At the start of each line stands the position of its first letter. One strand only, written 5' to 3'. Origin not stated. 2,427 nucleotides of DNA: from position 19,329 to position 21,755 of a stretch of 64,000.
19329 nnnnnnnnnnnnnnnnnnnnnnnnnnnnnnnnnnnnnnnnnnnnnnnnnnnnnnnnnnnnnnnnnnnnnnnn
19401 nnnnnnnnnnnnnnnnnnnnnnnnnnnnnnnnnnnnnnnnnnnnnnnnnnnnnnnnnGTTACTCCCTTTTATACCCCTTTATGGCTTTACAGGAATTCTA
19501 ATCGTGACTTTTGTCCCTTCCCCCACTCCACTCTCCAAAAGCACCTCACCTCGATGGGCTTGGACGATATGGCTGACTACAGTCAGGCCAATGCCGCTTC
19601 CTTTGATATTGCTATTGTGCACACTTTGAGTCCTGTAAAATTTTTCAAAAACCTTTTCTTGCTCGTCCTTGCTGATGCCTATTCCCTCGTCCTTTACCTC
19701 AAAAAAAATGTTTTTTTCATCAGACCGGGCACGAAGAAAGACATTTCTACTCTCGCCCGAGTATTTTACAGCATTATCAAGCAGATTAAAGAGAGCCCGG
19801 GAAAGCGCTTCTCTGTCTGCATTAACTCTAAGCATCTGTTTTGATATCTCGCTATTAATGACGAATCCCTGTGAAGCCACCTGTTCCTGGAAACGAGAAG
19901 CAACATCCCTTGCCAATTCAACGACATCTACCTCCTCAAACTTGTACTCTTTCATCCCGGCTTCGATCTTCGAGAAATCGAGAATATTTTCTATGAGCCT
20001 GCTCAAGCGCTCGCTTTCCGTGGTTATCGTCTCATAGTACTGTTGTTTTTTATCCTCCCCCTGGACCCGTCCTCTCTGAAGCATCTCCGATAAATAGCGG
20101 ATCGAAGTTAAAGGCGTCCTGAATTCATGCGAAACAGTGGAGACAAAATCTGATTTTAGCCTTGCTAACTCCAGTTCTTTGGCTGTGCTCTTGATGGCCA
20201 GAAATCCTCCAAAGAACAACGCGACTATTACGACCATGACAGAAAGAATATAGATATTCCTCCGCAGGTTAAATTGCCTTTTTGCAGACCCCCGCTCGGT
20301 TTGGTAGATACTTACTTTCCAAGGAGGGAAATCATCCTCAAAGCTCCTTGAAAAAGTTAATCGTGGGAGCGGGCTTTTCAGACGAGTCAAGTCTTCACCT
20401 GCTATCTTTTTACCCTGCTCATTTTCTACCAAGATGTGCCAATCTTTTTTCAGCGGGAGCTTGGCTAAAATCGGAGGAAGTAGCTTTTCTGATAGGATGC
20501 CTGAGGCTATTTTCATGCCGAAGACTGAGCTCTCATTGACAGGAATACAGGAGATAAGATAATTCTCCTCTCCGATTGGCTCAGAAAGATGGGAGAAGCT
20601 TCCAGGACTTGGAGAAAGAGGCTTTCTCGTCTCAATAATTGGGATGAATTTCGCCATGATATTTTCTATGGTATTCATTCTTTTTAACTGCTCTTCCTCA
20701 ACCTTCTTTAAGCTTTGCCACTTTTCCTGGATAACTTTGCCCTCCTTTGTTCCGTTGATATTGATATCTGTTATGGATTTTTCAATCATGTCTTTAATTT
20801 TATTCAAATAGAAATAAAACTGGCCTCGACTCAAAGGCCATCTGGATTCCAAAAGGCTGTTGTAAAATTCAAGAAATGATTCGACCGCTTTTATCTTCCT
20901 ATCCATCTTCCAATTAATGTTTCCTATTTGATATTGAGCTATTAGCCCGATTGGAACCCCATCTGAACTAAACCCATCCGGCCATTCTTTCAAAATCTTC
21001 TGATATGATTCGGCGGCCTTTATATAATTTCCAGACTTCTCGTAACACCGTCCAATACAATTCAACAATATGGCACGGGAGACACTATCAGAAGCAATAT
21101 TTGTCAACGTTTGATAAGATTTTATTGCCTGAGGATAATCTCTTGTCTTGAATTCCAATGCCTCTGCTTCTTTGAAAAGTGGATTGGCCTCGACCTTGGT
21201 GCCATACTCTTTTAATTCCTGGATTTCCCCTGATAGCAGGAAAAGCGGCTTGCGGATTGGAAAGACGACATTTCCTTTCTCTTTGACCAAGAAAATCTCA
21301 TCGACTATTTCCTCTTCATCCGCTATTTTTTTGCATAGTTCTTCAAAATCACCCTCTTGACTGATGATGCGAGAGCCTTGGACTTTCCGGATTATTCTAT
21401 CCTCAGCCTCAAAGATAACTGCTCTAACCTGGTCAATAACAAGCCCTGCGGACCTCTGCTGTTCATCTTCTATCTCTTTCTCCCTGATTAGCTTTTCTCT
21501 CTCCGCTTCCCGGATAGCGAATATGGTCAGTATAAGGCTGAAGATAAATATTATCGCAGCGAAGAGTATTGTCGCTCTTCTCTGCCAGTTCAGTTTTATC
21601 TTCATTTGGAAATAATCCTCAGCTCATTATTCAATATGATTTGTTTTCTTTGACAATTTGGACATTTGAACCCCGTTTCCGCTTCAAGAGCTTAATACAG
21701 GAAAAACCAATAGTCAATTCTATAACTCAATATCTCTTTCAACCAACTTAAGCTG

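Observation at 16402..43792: Five tandem three-component modules: TPR-like sensor kinase, OmpR regulator, secreted TPR + TolB-like propeller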

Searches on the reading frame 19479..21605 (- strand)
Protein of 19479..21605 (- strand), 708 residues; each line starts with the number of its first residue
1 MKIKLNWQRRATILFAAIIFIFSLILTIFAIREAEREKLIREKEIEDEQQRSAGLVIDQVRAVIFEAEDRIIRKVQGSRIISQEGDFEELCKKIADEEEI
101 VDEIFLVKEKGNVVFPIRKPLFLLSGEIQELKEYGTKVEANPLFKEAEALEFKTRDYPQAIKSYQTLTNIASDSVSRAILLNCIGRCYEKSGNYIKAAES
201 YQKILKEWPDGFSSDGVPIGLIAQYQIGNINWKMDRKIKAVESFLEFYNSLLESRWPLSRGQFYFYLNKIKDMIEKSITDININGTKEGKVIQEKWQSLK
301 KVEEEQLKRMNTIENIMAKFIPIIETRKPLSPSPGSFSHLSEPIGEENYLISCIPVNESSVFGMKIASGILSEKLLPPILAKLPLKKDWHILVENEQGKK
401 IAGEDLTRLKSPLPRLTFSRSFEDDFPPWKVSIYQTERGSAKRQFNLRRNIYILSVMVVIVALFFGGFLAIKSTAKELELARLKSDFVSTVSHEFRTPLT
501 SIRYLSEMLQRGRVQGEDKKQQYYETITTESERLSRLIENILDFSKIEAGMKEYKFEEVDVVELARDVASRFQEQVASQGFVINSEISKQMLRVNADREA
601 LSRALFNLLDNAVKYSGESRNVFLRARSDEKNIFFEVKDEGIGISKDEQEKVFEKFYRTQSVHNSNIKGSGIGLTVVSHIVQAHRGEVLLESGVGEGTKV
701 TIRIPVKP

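Call 5: search_protein_families(library=pfam, proteins=[window:19479-21605:-], max_evalue=0.01)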
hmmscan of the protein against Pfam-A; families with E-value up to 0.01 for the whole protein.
window:19479-21605:- (708 aa): 11 families
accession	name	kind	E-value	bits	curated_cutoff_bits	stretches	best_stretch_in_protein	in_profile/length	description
PF02518.31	HATPase_c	-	4.4e-26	91.9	26.4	1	597-707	2-110/111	Histidine kinase-, DNA gyrase B-, and HSP90-like ATPase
PF00512.31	HisKA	-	4.2e-22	78.4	26.9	1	484-550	2-66/66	His Kinase A (phospho-acceptor) domain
PF07719.23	TPR_2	-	1.4e-07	31.5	27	1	179-206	2-29/34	Tetratricopeptide repeat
PF13424.12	TPR_12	-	2.4e-07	31.3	30.1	2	150-205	12-72/77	Tetratricopeptide repeat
PF13174.12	TPR_6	-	7.8e-07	29.8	26.3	1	184-210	6-32/33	Tetratricopeptide repeat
PF00515.34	TPR_1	-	1.9e-06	27.8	27.8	1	179-210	2-33/34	Tetratricopeptide repeat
PF14501.12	HATPase_c_5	-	0.00042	20.6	22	1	600-691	5-89/102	GHKL domain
PF13589.12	HATPase_c_3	-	0.00066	20.2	25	1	602-677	4-80/137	Histidine kinase-, DNA gyrase B-, and HSP90-like ATPase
PF13581.12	HATPase_c_2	-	0.00082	19.8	27.4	1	609-703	40-126/127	Histidine kinase-like ATPase domain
PF13181.12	TPR_8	-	0.0043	17.6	25.7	0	184-206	7-29/34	Tetratricopeptide repeat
PF13176.12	TPR_7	-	0.0054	17.2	27.9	0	184-208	5-31/36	Tetratricopeptide repeat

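Call 28: search_protein_families(library=ncbifam, proteins=[window:19479-21605:-], max_evalue=0.001)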
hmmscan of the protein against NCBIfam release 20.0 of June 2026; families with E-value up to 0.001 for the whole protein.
window:19479-21605:- (708 aa): 85 families (the best 25 are shown)
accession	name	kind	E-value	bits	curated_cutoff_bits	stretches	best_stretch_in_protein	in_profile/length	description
NF046044.1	PnpS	equivalog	7.5e-62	209.6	400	1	474-705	160-390/390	two-component system histidine kinase PnpS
NF033092.0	HK_WalK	equivalog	3.4e-56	191.1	725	1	480-706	368-594/594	cell wall metabolism sensor histidine kinase WalK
TIGR02966.1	phoR_proteo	equivalog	9.1e-55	186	334.2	1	476-703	106-332/333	phosphate regulon sensor histidine kinase PhoR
NF047874.1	MASE3_PAS_HK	subfamily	7.2e-53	180.3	560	1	476-707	390-626/655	MASE3 domain-containing sensor histidine kinase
NF045595.1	HK_scytonemin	equivalog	8.1e-47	159.9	865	1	479-706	410-635/637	scytonemin biosynthesis sensor histidine kinase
NF038297.2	hybrid_HK_HrmK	equivalog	4.3e-45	154.5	725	1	472-708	222-459/607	hybrid histidine kinase/response regulator HrmK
NF008312.0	PRK11100.1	equivalog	1.4e-44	152.7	356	1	473-706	245-474/477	two-component system sensor histidine kinase CreC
NF040691.1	MtrAB_MtrB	equivalog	5.3e-44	151.1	450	1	479-706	266-492/507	MtrAB system histidine kinase MtrB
NF045911.1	TCSHisKinNblS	equivalog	1.8e-41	142.2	1000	1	469-701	373-615/621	two-component system sensor histidine kinase NblS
NF041947.1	LuxQ_Vibrio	equivalog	1.8e-41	141.9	1200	1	479-707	467-697/843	quorum-sensing autoinducer 2 sensor kinase/phosphatase LuxQ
NF041735.1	hist_kin_RppB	equivalog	4.2e-41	141.1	400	1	485-705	217-438/438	two-component system sensor histidine kinase RppB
NF008468.0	PRK11360.1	equivalog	6.4e-41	140.4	646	1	486-707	398-609/616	two-component system sensor histidine kinase AtoS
TIGR02956.1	TMAO_torS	equivalog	1.1e-40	139.6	676.5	1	481-706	461-682/967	TMAO reductase system sensor histidine kinase/response regulator TorS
NF008302.0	PRK11091.1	equivalog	7.7e-40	136.8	838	1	445-706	242-505/779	aerobic respiration two-component sensor histidine kinase ArcB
NF011874.0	PRK15347.1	equivalog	2.3e-39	135.2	852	1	478-707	391-615/921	two component system sensor kinase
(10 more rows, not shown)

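Call 29: find_homologous_proteins(query=window:19479-21605:-)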
Query window:19479-21605:- (708 aa): 2022 proteins with E <= 0.001 among 8000 candidates; the best 120 are listed.
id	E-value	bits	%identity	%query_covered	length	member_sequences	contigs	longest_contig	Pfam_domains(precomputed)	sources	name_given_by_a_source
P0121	0.0e+0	1442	93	100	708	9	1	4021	PF00515.35,PF13424.13,PF02518.32,PF00512.32,PF07719.24,PF13174.13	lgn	-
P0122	0.0e+0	1422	92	100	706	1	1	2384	PF00515.35,PF13424.13,PF02518.32,PF00512.32,PF13181.13,PF07719.24,PF13174.13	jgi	jgi:signal transduction histidine kinase/tetratricopeptide (TPR) repeat protein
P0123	0.0e+0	1379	89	100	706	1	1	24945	PF00515.35,PF13424.13,PF02518.32,PF00512.32,PF07719.24,PF13174.13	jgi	jgi:signal transduction histidine kinase/tetratricopeptide (TPR) repeat protein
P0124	0.0e+0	1327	87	99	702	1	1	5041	PF00515.35,PF13424.13,PF02518.32,PF00512.32,PF07719.24,PF13174.13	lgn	-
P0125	0.0e+0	1059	92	75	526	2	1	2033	PF00515.35,PF02518.32,PF00512.32,PF07719.24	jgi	jgi:signal transduction histidine kinase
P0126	0.0e+0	1049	68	100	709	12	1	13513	PF13424.13,PF02518.32,PF00512.32,PF07719.24,PF13174.13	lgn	-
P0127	0.0e+0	1033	65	100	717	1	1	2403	PF00515.35,PF13424.13,PF02518.32,PF00512.32,PF07719.24,PF13174.13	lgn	-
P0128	0.0e+0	1016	65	100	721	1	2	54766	PF00515.35,PF02518.32,PF00512.32,PF07719.24,PF14501.13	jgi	-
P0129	4.5e-296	1002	65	100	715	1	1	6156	PF00515.35,PF13424.13,PF02518.32,PF00512.32,PF07719.24,PF13174.13,PF14501.13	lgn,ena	-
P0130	4.6e-295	998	64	100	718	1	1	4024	PF00515.35,PF13424.13,PF13176.13,PF02518.32,PF00512.32,PF07719.24,PF13174.13,PF14501.13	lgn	-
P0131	5.7e-294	995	64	100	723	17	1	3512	PF00515.35,PF13424.13,PF02518.32,PF00512.32,PF07719.24,PF14501.13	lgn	-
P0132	1.3e-293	994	64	100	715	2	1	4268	PF00515.35,PF13424.13,PF02518.32,PF00512.32,PF07719.24,PF13174.13,PF14501.13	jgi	-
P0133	3.1e-292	989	64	100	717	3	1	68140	PF00515.35,PF13424.13,PF02518.32,PF00512.32,PF07719.24,PF13174.13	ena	-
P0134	1.4e-290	984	64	100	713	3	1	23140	PF00515.35,PF13424.13,PF02518.32,PF00512.32,PF07719.24,PF13174.13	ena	-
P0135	3.2e-290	982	63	100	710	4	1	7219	PF00515.35,PF02518.32,PF00512.32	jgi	jgi:signal transduction histidine kinase/tetratricopeptide (TPR) repeat protein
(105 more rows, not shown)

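Call 47: find_encoding_contigs(protein=P0123, flank=10000, max_places=3)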
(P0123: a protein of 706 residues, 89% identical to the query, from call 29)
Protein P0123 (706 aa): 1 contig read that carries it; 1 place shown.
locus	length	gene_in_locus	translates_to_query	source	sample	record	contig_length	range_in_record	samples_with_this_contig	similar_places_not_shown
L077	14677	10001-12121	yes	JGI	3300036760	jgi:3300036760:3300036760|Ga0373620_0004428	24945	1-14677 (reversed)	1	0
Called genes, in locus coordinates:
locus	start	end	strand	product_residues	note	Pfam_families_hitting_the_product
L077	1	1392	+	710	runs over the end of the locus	PF00512:HisKA, PF02518:HATPase_c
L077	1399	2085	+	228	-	PF00072:Response_reg, PF00486:Trans_reg_C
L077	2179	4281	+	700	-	PF13181:TPR_8 (faint), PF13174:TPR_6 (faint), PF00930:DPPIV_N (faint), PF23381:Beta-prop_IFT122_1st (faint), PF26550:Tricorn_2nd (faint), PF26549:Tricorn_N, PF25174:Beta-prop_THOC3, PF26549:Tricorn_N, +2 more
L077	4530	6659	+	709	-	PF00512:HisKA, PF02518:HATPase_c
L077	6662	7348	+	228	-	PF00072:Response_reg, PF00486:Trans_reg_C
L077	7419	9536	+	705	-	PF26549:Tricorn_N, PF26550:Tricorn_2nd, PF26549:Tricorn_N, PF07676:PD40, PF26549:Tricorn_N, PF26550:Tricorn_2nd, PF07676:PD40, PF26549:Tricorn_N (weak), +10 more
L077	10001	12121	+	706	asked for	PF00515:TPR_1 (faint), PF07719:TPR_2 (faint), PF13174:TPR_6 (faint), PF13424:TPR_12 (faint), PF00512:HisKA, PF02518:HATPase_c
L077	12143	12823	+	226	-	PF00072:Response_reg, PF00486:Trans_reg_C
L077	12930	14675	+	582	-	?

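Call 79: search_protein_families(library=padloc, proteins=[window:19479-21605:-], max_evalue=0.001)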
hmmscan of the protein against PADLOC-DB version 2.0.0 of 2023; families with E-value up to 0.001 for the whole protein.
window:19479-21605:- (708 aa): 4 families
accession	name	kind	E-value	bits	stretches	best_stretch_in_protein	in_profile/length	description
PDLC04647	PDC-M43B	-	2.2e-15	54.5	1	583-693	210-320/347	-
PDLC04650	PDC-M43B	-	2.2e-10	38.3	1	584-692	210-320/344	-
PDLC04649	PDC-M43B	-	2e-07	28.3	1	579-682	206-310/345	-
PDLC04648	PDC-M43B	-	7.9e-05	19.8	1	586-685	217-317/361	-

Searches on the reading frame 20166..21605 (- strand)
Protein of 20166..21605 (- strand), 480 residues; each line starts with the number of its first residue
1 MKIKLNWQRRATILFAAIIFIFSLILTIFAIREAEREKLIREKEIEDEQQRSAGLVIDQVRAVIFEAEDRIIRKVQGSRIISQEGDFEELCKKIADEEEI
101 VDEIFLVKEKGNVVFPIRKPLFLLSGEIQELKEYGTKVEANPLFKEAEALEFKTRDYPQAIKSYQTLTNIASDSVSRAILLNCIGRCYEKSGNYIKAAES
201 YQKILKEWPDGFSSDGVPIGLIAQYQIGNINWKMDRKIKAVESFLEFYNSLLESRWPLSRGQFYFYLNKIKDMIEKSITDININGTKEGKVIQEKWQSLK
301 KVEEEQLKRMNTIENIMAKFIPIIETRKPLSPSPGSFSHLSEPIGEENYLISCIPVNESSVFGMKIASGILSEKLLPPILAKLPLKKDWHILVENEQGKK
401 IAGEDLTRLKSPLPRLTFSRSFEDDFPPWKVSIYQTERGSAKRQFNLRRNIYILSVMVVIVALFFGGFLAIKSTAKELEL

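Call 39: predict_structure(alignment_id=A2)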
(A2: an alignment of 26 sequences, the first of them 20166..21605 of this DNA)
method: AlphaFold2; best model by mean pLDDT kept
length: 480 residues; sequences in the alignment: 26
mean_pLDDT: 85.1   pTM: 0.74
mean pLDDT of the five models: 85.1, 84.0, 83.5, 83.2, 81.9
residues with pLDDT >= 90: 211; 70-90: 218; 50-70: 44; < 50: 7
segments of 3 or more residues with pLDDT < 50: 1-4, 330-332
pLDDT, mean of each block of 10 residues (from residue 1): 60 82 84 83 88 92 92 73 74 90 88 87 72 66 92 96 94 89 96 96 93 86 96 92 96 91 94 89 74 93 95 92 76 70 88 85 92 89 84 87 76 82 89 79 73 80 81 69
secondary structure, 60 per line:
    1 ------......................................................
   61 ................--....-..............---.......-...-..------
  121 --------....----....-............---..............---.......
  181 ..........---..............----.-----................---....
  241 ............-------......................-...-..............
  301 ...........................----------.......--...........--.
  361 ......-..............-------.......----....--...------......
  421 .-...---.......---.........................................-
elements in order: H7-76 H79-82 H84-97 E101-107 H129-132 H137-140 H142-153 H157-170 H174-190 H194-207 H219-233 H237-252 H260-281 H287-327 E338-344 E347-357 E360-366 H368-381 E389-395 E400-403 E415-421 E429-435 H439-479

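Call 44: fold_search(model_id=the predicted structure, library=pdb)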
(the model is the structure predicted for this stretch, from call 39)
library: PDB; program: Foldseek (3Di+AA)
matches with E <= 10: 1371; with E <= 0.001: 2
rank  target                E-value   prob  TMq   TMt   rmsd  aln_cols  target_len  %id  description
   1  7obi_B                7.6e-04  1.00  0.18  0.58   8.8       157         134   25  Consensus tetratricopeptide repeat protein type RV4 (released 2022-02-23)
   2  7obi_A                8.8e-04  1.00  0.18  0.57   9.7       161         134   24  Consensus tetratricopeptide repeat protein type RV4 (released 2022-02-23)
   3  5l0y_A                1.3e-03  1.00  0.21  0.56   7.3       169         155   17  Crystal Structure of a Sec72-ssa1 c-terminal peptide fusion protein (released 2017-03-22)
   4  6hft                  1.4e-03  1.00  0.19  0.28  20.4       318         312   17  Hsp90 co-chaperone Cns1 from Saccharomyces cerevisiae (delta69) (released 2019-03-27)
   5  5l0y_B                1.4e-03  1.00  0.21  0.58   6.9       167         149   17  Crystal Structure of a Sec72-ssa1 c-terminal peptide fusion protein (released 2017-03-22)
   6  9qhb                  1.5e-03  1.00  0.19  0.31  13.6       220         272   23  Crystal structure of 16-repeat CTPR protein with eliminated coordination sites (released 2025-10-22)
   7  8ump_A                1.7e-03  1.00  0.20  0.65   4.0       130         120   22  T33-ml35 - Designed Tetrahedral Protein Cage Using Machine Learning Algorithms (released 2023-11-15)
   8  9up5_A                1.7e-03  1.00  0.19  0.27  18.9       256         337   17  Crystal structure of LapB from Klebsiella pneumoniae (released 2026-03-04)
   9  4jgp_B                1.7e-03  1.00  0.14  0.28   5.5       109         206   19  The crystal structure of sporulation kinase D sensor domain from Bacillus subtilis subsp in complex with pyruvate at 2 (released 2013-05-15)
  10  4kbq_A                1.8e-03  1.00  0.19  0.57   6.9       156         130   20  Structure of the CHIP-TPR domain in complex with the Hsc70 Lid-Tail domains (released 2015-01-14)
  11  2xcb_B                1.9e-03  1.00  0.21  0.67   9.2       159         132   14  Crystal structure of PcrH in complex with the chaperone binding region of PopD (released 2010-05-05)
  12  5l0w_B                2.1e-03  1.00  0.22  0.45  14.5       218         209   15  Structure of post-translational translocation Sec71/Sec72 complex (released 2017-03-22)
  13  6vfh_A                2.3e-03  1.00  0.19  0.64   4.2       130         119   25  De novo designed tetrahedral nanoparticle T33_dn10 (released 2020-08-12)
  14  5l0y_G                2.5e-03  1.00  0.21  0.59   6.7       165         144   16  Crystal Structure of a Sec72-ssa1 c-terminal peptide fusion protein (released 2017-03-22)
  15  5lfm_B                2.5e-03  1.00  0.20  0.47  10.8       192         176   14  MamA RS-1 ArsTM double mutant (released 2017-08-02)
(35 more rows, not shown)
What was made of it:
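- Its Foldseek neighbours are peptide-binding TPRs (call 44).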

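Call 72: search_protein_representatives(alignment_id=A3)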
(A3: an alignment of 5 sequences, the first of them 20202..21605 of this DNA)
Query: 5 sequences, 467 profile positions. Proteins with E-value up to 0.001 (for the whole library): 6841; up to 1e-10: 1573; up to 1e-30: 282. The best 150 are listed.
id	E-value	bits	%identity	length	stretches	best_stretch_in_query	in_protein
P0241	3.0e-182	623.1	-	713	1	2-466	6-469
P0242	1.9e-130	452.3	-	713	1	1-466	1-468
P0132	9.4e-128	443.5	-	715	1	2-466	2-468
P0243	6.4e-121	421.0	-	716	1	2-466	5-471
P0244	8.6e-114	397.5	-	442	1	2-435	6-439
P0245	9.1e-109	380.9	-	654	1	4-466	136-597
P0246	1.8e-106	373.3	-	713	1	2-467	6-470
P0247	6.2e-91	322.1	-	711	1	1-466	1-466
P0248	1.8e-90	320.6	-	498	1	1-466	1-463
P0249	8.2e-90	318.4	-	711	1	2-466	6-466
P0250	1.6e-89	317.4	-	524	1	4-466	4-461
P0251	5.0e-89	315.8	-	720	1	4-466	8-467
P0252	3.7e-87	309.6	-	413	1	21-436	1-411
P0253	4.6e-87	309.3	-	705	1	2-467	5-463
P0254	5.0e-87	309.2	-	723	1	3-466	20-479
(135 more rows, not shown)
